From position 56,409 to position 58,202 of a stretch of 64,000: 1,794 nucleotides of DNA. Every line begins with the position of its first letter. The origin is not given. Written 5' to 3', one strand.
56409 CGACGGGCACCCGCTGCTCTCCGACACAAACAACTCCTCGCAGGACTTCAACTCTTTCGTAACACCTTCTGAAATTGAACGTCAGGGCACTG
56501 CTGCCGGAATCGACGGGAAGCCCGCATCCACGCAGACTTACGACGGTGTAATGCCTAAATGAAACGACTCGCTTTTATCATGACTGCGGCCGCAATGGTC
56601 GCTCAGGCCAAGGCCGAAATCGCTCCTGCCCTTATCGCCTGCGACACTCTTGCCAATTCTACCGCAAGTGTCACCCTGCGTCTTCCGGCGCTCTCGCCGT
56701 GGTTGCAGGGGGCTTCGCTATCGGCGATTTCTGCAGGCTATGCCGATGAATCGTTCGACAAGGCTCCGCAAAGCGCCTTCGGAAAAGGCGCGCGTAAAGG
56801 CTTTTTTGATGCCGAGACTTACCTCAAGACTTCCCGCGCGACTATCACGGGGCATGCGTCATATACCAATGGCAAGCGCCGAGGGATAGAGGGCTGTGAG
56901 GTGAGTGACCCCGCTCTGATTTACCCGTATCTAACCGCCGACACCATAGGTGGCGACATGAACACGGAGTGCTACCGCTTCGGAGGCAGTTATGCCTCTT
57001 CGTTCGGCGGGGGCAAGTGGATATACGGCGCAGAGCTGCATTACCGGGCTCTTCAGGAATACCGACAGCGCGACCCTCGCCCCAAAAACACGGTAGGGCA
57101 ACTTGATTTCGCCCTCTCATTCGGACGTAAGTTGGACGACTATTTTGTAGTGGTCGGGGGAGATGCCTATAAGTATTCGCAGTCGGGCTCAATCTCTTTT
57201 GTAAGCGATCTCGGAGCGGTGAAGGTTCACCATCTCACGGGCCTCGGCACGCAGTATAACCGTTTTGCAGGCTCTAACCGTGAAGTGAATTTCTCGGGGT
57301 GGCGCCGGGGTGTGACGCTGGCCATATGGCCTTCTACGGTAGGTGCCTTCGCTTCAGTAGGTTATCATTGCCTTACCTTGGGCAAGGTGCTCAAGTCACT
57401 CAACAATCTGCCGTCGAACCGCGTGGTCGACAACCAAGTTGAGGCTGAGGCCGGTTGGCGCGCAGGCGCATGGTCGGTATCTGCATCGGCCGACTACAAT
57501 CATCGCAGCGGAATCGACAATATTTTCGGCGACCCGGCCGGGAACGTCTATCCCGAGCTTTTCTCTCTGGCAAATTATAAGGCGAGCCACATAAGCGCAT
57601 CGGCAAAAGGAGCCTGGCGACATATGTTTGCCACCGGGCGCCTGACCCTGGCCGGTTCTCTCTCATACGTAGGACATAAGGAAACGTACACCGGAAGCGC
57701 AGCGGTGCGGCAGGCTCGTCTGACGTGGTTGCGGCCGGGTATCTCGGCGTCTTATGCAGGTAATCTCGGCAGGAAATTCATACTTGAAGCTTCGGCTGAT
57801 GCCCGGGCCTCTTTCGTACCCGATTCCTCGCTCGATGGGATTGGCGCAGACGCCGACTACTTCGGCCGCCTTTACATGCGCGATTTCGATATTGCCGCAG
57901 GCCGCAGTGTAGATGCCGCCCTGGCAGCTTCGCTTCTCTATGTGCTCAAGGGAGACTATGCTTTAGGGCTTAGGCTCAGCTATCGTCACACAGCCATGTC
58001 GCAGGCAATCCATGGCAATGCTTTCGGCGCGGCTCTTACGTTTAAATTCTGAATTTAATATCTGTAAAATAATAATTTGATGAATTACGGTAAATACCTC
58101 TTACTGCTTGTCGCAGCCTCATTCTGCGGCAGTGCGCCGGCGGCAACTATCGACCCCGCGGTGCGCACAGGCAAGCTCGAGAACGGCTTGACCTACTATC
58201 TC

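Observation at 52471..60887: Non-SusCD TonB-receptor cluster ending in a PqqL/FusC-sized M16 protease: candidate four-component protease-associated import system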

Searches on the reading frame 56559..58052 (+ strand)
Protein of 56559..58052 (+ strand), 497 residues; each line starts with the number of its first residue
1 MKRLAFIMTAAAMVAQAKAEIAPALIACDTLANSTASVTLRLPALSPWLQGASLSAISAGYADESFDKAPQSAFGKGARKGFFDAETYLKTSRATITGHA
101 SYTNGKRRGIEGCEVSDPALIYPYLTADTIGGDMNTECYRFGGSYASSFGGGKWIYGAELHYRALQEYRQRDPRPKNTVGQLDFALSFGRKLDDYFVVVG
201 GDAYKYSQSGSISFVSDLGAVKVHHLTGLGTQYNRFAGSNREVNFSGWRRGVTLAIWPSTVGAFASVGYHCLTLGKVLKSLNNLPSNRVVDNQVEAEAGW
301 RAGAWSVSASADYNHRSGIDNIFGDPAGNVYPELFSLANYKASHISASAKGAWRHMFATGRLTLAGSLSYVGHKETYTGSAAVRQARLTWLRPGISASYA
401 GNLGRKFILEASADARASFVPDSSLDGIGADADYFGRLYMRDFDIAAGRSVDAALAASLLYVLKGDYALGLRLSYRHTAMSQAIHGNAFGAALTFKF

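Call 8: search_protein_families(library=pfam, max_evalue=0.01, proteins=[window:56559-58049:+])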
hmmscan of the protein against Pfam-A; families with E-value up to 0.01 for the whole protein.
window:56559-58049:+ (497 aa): 1 family
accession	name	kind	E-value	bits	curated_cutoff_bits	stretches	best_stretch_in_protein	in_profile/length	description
PF21012.3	DUF6850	-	2.2e-75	255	27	1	50-497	9-464/464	Family of unknown function (DUF6850)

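Call 9: search_protein_families(library=ncbifam, max_evalue=0.01, proteins=[window:56559-58049:+])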
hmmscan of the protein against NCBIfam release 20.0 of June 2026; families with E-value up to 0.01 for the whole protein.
window:56559-58049:+ (497 aa): 0 families

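Call 25: find_encoding_contigs(protein=window:56559-58052:+, flank=10000, max_places=6)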
Protein window:56559-58052:+ (497 aa): no gene with exactly this product is on record in the collection.

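Call 26: find_homologous_proteins(query=window:56559-58049:+, max_evalue=0.001)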
Query window:56559-58049:+ (497 aa): 65 proteins with E <= 0.001 among 8000 candidates.
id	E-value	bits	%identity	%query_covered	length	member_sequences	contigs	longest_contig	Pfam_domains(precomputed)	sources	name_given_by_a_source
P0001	0.0e+0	1097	100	99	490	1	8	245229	PF21012.4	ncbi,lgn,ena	-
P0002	5.3e-164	565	54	97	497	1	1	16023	PF21012.4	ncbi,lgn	-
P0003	5.8e-163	561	54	97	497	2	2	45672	PF21012.4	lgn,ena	-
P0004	1.7e-133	464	44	99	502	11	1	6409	PF21012.4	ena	-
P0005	8.7e-122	425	43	99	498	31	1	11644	PF21012.4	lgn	-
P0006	3.9e-119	417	43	99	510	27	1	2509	PF21012.4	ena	-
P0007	5.5e-113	396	43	100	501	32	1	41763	PF21012.4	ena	-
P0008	3.8e-110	387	42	100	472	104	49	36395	PF21012.4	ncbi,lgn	-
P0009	8.9e-107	376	42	100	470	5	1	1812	PF21012.4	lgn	-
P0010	1.0e-104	369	46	80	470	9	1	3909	PF21012.4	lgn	-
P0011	1.1e-104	369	41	100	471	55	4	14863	PF21012.4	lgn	-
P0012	3.1e-103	364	42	95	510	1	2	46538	PF21012.4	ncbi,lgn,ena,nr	ncbi:MAG: hypothetical protein K2M55_06335 [Muribaculaceae bacterium]|nr:hypothetical protein [Murib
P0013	2.9e-101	358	41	100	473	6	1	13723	PF21012.4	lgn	-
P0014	2.7e-94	335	39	96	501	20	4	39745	PF21012.4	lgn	-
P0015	7.7e-93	330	40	95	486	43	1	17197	PF21012.4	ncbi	-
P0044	2.0e-49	187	34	82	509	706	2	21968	PF21012.4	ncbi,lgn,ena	-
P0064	5.2e-35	139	26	100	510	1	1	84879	PF21012.4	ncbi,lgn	-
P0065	3.0e-34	137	37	54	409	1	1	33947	PF21012.4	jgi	-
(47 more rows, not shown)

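Call 27: find_encoding_contigs(protein=P0001, flank=10000, max_places=8)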
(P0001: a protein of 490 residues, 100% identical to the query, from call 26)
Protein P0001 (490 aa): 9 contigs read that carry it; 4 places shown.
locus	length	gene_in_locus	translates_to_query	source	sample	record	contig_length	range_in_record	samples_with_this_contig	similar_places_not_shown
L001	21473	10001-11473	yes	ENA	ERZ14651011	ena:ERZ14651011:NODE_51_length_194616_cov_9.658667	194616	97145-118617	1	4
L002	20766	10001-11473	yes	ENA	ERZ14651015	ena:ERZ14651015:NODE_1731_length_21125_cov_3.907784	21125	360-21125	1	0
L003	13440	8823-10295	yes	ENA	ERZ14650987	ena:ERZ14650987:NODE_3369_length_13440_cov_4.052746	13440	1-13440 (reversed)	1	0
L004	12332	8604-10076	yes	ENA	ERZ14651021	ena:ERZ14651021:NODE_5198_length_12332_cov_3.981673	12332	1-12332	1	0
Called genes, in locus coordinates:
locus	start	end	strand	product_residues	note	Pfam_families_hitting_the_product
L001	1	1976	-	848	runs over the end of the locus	PF04023:FeoA, PF09439:SRPRB (weak), PF01926:MMR_HSR1, PF02421:FeoB_N, PF17910:FeoB_Cyto, PF07670:Gate, PF07664:FeoB_C, PF07670:Gate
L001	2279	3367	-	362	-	PF13149:Mfa_like_1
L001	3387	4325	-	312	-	PF17145:DUF5119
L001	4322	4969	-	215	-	PF12099:DUF3575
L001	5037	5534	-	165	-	PF13644:DKNYY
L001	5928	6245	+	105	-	PF13620:CarboxypepD_reg, PF13715:CarbopepD_reg_2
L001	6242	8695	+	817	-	PF07715:Plug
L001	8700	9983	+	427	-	PF16215:DUF4876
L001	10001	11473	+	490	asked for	PF21012:DUF6850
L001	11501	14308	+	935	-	PF00675:Peptidase_M16, PF05193:Peptidase_M16_C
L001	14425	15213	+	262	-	PF12412:DUF3667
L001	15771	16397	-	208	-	-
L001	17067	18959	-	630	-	PF13522:GATase_6 (faint)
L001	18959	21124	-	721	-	PF12437:GSIII_N, PF00120:Gln-synt_C, PF18318:Gln-synt_C-ter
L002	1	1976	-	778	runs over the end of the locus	?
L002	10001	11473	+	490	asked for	PF21012:DUF6850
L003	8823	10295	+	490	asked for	PF21012:DUF6850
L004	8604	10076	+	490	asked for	PF21012:DUF6850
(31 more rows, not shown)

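Call 32: find_related_loci(query=A2, collection=genome_contigs, flank=10000)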
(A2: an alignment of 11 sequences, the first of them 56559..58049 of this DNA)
Query A2 (497 aa) in genome_contigs; peptide patterns used: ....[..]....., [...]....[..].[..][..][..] (x = any residue, [..] = any of these).
280 stretches matched a pattern; 209 encode a relative of the query (tblastn E <= 1e-3); the best 80 are kept; 80 distinct loci.
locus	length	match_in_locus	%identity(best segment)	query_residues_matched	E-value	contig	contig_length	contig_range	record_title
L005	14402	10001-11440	54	17-497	1e-159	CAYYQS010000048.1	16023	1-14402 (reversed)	MAG TPA_asm: uncultured Bacteroides sp. isolate SRP199465_co2_188 genome assembly, contig: NODE_11014_length_16023_cov_7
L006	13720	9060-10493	54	17-495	4e-155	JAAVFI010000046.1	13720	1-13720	MAG: Bacteroidales bacterium isolate Mgla_MAG_13-bin_7 c_000000041794, whole genome shotgun sequence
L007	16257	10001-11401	42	4-497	2e-114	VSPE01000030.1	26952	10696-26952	MAG: Muribaculaceae bacterium isolate SC1196_S49_bin.12 SC1196_S49_SC1196_S49_bin.12_contig_30, whole genome shotgun seq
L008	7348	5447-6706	45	1-419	1e-106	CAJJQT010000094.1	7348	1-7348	MAG TPA_asm: uncultured Porphyromonadaceae bacterium isolate ERR1190813-bin.32 genome assembly, contig: NODE_9818_length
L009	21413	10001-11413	42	26-497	2e-106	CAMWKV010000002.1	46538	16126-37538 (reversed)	MAG TPA_asm: uncultured Porphyromonadaceae bacterium isolate SRR14411336_bin.19_metawrap_v1.3_MAG genome assembly, conti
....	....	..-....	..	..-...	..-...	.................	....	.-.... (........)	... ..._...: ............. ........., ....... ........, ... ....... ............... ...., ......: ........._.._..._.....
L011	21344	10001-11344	39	43-497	4e-92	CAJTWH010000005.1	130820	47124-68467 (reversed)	MAG TPA_asm: uncultured Muribaculaceae bacterium isolate MGBC114452 genome assembly, contig: MGBC114452.5, whole genome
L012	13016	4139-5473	38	29-474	4e-90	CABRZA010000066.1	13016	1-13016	MAG TPA_asm: uncultured Porphyromonadaceae bacterium isolate MGYG-HGUT-02064 genome assembly, contig: GUT_GENOME125520_6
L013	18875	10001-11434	44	21-497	7e-122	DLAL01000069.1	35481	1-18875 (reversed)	MAG TPA_asm: Porphyromonadaceae bacterium UBA7048 UBA7048_contig_1150, whole genome shotgun sequence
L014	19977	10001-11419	34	1-481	2e-81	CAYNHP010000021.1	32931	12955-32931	MAG TPA_asm: uncultured Bacteroides sp. isolate SRP199465_co2_431 genome assembly, contig: NODE_3236_length_32931_cov_81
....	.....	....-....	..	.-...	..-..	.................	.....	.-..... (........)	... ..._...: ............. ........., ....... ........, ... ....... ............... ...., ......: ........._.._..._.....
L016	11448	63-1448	37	43-497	4e-73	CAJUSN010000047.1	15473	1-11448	MAG TPA_asm: uncultured Muribaculaceae bacterium isolate MGBC166390 genome assembly, contig: MGBC166390.47, whole genome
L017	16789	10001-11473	33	19-497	4e-71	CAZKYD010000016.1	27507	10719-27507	MAG TPA_asm: uncultured Alistipes sp. isolate SRP222552_co1_395 genome assembly, contig: NODE_702_length_27507_cov_17.88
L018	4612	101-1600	33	4-497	2e-70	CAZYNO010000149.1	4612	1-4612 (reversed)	MAG TPA_asm: uncultured Bacteroides sp. isolate SRP222552_co1_323 genome assembly, contig: NODE_24852_length_4612_cov_12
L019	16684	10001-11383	34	43-497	4e-67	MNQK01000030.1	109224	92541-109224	MAG: Bacteroidales bacterium 52_46 Ley3_66761_scaffold_263, whole genome shotgun sequence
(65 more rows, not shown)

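Call 41: search_solved_structures(query=window:56559-58049:+, max_evalue=10)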
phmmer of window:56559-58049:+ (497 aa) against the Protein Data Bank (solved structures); distinct sequences matched with E-value up to 10: 0.

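Call 62: predict_structure(alignment_id=A4)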
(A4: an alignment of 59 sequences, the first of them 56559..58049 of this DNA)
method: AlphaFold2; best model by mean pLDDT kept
length: 497 residues; sequences in the alignment: 59
mean_pLDDT: 94.0   pTM: 0.88
mean pLDDT of the five models: 94.0, 93.4, 93.3, 93.1, 93.1
residues with pLDDT >= 90: 430; 70-90: 48; 50-70: 11; < 50: 8
segments of 3 or more residues with pLDDT < 50: 12-18
pLDDT, mean of each block of 10 residues (from residue 1): 58 49 90 95 96 96 98 97 97 95 98 96 95 97 98 97 98 96 98 98 98 84 94 87 97 98 98 96 93 98 96 98 87 93 98 96 98 96 96 98 95 98 95 95 97 98 92 98 95 98
secondary structure, 60 per line:
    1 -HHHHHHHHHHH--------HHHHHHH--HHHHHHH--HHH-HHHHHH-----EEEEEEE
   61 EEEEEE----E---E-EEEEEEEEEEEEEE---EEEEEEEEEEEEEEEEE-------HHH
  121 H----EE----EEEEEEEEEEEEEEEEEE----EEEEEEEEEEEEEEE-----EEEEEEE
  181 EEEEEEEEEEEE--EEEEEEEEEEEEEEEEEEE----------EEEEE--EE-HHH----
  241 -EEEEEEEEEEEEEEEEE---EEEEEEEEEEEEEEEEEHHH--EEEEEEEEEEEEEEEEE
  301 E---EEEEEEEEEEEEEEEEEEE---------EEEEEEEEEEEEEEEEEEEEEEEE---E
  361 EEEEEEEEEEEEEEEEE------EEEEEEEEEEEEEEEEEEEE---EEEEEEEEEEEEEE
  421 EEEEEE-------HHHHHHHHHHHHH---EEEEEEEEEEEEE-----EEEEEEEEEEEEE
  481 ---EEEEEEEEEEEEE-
elements in order: H2-12 H21-27 H30-36 H43-48 E54-66 E77-90 E94-110 H118-121 E132-149 E154-168 E174-192 E195-213 E224-228 E242-258 E262-278 E284-301 E305-323 E333-356 E360-377 E384-403 E407-426 H434-446 E450-462 E468-480 E484-496

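Call 68: fold_search(model_id=the predicted structure, library=pdb)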
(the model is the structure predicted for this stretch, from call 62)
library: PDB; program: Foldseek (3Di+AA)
matches with E <= 10: 893; with E <= 0.001: 330
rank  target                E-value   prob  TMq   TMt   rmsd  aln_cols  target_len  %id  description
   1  6z34                  2.6e-08  1.00  0.33  0.41  18.7       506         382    9  CymD monoaromatic hydrocarbon channel (released 2020-11-04)
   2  9c4o                  3.7e-08  1.00  0.43  0.34  14.1       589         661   10  Cryo-EM structure of PqqU with ligand PQQ (released 2024-06-19)
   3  8p97_A                6.6e-08  1.00  0.34  0.29  15.3       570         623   10  BtuB3G3 bound to cyanocobalamin with disordered EL8 (released 2023-08-16)
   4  8s34_A                7.0e-08  1.00  0.38  0.30  13.9       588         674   10  Ferric-mycobactin receptor (FemA) in complex with aeruginic acid (released 2025-02-26)
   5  1xkw                  7.0e-08  1.00  0.35  0.28  16.1       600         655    7  Pyochelin outer membrane receptor FptA from Pseudomonas aeruginosa (released 2005-10-04)
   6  1po3_B                8.2e-08  1.00  0.40  0.33  15.2       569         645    8  Crystal structure of ferric citrate transporter FecA in complex with ferric citrate (released 2003-11-18)
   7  6bpn                  8.2e-08  1.00  0.36  0.30  13.9       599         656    9  The crystal structure of the Ferric-Catecholate import receptor Fiu from E. coli K12: Open form (C2221) (released 2018-11-28)
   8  1nqg                  1.0e-07  1.00  0.36  0.32  14.4       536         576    8  OUTER MEMBRANE COBALAMIN TRANSPORTER (BTUB) FROM E. COLI, WITH BOUND CALCIUM (released 2003-04-29)
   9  5mzs                  1.0e-07  1.00  0.39  0.30  14.3       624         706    8  Crystal structure of the ferric enterobactin receptor (PfeA) mutant (R480A_Q482A) from Pseudomonas aeruginosa (released 2018-02-14)
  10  5fok_A                1.0e-07  1.00  0.34  0.28  14.9       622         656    7  Crystal structure of the siderophore receptor PiuA from Pseudomonas aeruginosa (released 2016-05-11)
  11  4aip_C                1.3e-07  1.00  0.40  0.32  16.6       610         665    9  The FrpB iron transporter from Neisseria meningitidis (F3-3 variant) (released 2013-01-23)
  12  9ex3_A                1.3e-07  1.00  0.37  0.30  14.4       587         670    9  Ferric-mycobactin receptor (FemA) in complex with dihydroaeruginoic acid (released 2025-02-26)
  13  4epa                  1.6e-07  1.00  0.35  0.30  16.2       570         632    8  The crystal structure of the ferric yersiniabactin uptake receptor FyuA from Yersinia pestis (released 2012-06-20)
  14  2r4n_A                1.6e-07  1.00  0.29  0.33  17.2       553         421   11  Crystal structure of the long-chain fatty acid transporter FadL mutant N33A (released 2008-09-16)
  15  4b7o                  1.8e-07  1.00  0.36  0.29  13.5       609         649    9  THE FrpB IRON TRANSPORTER FROM NEISSERIA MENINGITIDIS (F5-1 VARIANT) APOPROTEIN FORM (released 2013-01-23)
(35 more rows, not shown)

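Call 75: find_encoding_contigs(protein=P0064, flank=9000, max_places=2)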
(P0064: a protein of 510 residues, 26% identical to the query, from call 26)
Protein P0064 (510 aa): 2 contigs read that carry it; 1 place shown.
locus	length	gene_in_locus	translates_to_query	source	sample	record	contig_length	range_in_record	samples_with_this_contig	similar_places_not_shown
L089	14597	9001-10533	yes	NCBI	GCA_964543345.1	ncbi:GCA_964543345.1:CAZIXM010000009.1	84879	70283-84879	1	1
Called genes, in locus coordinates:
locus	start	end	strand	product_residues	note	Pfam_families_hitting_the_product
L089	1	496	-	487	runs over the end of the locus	PF01636:APH, PF22740:PapZ_C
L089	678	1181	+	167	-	-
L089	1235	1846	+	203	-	PF04073:tRNA_edit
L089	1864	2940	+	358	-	PF01264:Chorismate_synt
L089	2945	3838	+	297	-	PF04055:Radical_SAM, PF16199:Radical_SAM_C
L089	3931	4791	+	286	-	PF00756:Esterase (faint), PF10503:Esterase_PHB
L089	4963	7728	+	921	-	PF13620:CarboxypepD_reg, PF13715:CarbopepD_reg_2, PF07715:Plug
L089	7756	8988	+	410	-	PF16215:DUF4876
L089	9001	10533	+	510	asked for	PF21012:DUF6850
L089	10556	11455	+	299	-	PF00005:ABC_tran, PF02463:SMC_N (faint), PF13304:AAA_21 (weak)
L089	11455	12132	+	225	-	-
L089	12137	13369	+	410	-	PF16149:DUF4857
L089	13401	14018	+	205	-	-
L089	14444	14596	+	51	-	?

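Call 76: find_encoding_contigs(protein=P0044, flank=9000, max_places=2)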
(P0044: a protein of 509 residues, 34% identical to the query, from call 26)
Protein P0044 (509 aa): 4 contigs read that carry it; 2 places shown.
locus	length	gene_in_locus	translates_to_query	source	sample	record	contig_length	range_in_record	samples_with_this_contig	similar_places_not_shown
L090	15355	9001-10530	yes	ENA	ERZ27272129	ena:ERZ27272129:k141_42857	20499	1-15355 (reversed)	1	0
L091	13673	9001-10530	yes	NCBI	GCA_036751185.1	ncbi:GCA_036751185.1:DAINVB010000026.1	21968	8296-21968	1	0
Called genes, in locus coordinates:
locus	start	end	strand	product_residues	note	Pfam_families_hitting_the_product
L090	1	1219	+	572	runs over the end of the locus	PF01464:SLT, PF01476:LysM (weak), PF23473:LysM3_LYK4_5 (faint), PF01476:LysM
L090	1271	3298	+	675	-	PF03169:OPT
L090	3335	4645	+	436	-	PF01554:MatE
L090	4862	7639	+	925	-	PF13620:CarboxypepD_reg, PF13715:CarbopepD_reg_2, PF07715:Plug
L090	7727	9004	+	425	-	PF16215:DUF4876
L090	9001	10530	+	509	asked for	PF21012:DUF6850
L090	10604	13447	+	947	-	PF00675:Peptidase_M16, PF05193:Peptidase_M16_C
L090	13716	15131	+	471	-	PF13306:LRR_5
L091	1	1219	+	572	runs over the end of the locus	PF01464:SLT, PF01476:LysM (weak), PF23473:LysM3_LYK4_5 (faint), PF01476:LysM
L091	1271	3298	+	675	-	PF03169:OPT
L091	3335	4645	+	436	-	PF01554:MatE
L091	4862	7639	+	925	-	PF13620:CarboxypepD_reg, PF13715:CarbopepD_reg_2, PF07715:Plug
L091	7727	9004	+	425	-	PF16215:DUF4876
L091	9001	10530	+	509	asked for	PF21012:DUF6850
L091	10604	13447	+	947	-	PF00675:Peptidase_M16, PF05193:Peptidase_M16_C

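Call 77: find_encoding_contigs(protein=P0065, flank=9000, max_places=2)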
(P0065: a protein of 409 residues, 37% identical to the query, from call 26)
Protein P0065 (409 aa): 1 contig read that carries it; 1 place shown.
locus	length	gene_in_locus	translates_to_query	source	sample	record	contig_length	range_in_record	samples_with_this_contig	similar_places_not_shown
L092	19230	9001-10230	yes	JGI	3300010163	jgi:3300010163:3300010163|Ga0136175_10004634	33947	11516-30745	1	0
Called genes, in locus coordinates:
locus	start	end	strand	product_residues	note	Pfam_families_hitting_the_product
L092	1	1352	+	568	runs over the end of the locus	PF00128:Alpha-amylase, PF14701:hDGE_amylase (faint), PF00128:Alpha-amylase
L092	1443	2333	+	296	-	PF13793:Pribosyltran_N, PF00156:Pribosyltran, PF14572:Pribosyl_synth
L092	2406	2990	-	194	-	PF12464:Mac, PF00132:Hexapep, PF14602:Hexapep_2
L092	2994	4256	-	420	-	PF00328:His_Phos_2 (faint)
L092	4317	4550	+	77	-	PF13414:TPR_11 (faint), PF00515:TPR_1 (weak), PF07719:TPR_2 (weak), PF13181:TPR_8 (weak), PF13428:TPR_14 (weak)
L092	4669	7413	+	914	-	PF13620:CarboxypepD_reg, PF13715:CarbopepD_reg_2, PF07715:Plug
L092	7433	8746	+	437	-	PF16215:DUF4876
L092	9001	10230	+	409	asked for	PF21012:DUF6850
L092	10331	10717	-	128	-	PF16585:Lipocalin_8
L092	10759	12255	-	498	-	PF14052:Caps_assemb_Wzi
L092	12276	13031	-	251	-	PF08032:SpoU_sub_bind, PF00588:SpoU_methylase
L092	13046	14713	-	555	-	PF02463:SMC_N, PF13175:AAA_15 (weak), PF13476:AAA_23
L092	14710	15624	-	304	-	PF16119:DUF4835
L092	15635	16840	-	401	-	PF02441:Flavoprotein, PF04127:DFP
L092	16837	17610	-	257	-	PF00929:RNase_T, PF13482:RNase_H_2 (weak), PF20600:ExoX-like_C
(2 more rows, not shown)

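Call 91: find_related_loci(query=A2, collection=metagenome_contigs, flank=9000)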
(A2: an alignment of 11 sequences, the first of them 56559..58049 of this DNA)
Query A2 (497 aa) in metagenome_contigs; peptide patterns used: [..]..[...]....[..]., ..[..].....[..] (x = any residue, [..] = any of these).
600 stretches matched a pattern (row limit reached: there are more); 421 encode a relative of the query (tblastn E <= 1e-3); the best 80 are kept; 80 distinct loci.
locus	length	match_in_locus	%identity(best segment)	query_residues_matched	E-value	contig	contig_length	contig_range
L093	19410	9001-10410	41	1-497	9e-108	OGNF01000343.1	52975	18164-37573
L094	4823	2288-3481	46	21-419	3e-106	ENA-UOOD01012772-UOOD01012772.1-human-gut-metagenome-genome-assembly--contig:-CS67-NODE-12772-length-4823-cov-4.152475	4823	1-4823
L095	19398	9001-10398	40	25-497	1e-96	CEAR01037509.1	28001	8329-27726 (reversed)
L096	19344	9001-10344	39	43-497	3e-92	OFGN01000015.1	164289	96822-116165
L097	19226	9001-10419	34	1-481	5e-82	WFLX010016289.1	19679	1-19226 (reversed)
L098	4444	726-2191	54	5-497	5e-107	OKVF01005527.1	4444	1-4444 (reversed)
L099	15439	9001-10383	34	43-497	3e-67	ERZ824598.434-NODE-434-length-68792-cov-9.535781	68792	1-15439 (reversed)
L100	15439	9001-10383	34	43-497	3e-67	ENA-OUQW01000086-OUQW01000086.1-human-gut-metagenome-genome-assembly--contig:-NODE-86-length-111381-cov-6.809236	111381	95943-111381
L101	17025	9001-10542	34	1-497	4e-67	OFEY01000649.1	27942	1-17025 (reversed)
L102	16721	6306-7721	35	7-477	1e-66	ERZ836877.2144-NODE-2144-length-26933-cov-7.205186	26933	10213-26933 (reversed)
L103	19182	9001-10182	35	43-433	8e-67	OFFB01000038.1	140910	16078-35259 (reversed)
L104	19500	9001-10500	36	4-497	2e-77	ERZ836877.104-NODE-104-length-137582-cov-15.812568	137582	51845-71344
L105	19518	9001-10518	32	4-497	5e-66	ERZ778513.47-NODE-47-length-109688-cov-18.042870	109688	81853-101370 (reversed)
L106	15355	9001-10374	33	43-495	5e-65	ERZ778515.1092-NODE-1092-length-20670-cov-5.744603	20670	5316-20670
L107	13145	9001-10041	36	38-381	8e-65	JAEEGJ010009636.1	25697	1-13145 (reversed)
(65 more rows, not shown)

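Call 93: search_solved_structures(query=A4, max_evalue=10)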
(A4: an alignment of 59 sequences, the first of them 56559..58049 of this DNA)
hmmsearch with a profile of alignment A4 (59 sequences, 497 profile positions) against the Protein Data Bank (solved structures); distinct sequences matched with E-value up to 10: 0.
